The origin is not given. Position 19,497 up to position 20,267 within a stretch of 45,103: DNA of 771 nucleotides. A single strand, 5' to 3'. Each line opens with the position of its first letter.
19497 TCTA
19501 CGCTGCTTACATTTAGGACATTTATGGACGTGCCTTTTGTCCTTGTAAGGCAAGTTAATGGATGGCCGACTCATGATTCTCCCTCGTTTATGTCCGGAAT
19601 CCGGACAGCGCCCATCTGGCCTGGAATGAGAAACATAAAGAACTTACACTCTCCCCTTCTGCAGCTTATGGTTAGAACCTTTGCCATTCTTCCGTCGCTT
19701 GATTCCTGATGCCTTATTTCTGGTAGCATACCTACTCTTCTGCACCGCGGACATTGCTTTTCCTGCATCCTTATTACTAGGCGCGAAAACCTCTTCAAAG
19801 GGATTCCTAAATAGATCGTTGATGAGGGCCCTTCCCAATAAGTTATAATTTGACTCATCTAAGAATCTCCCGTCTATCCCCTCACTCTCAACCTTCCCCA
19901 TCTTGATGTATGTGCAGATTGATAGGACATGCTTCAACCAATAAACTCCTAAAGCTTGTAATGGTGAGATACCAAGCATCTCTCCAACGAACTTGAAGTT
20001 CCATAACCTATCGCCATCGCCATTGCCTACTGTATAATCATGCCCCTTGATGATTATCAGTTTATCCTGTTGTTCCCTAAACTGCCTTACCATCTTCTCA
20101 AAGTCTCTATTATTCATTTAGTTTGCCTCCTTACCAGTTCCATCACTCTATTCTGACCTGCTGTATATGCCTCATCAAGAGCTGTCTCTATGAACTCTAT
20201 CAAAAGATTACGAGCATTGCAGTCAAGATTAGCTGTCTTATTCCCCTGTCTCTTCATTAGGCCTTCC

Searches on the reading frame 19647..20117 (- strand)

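Call 61: search_protein_families(library=phrogs, proteins=[window:19647-20117:-], max_evalue=0.001)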
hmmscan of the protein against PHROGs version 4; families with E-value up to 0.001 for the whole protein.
window:19647-20117:- (157 aa): 1 family
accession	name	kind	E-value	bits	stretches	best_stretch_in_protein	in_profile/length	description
phrog_6802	-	unknown function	5.8e-11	43.7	1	1-101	1-100/122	-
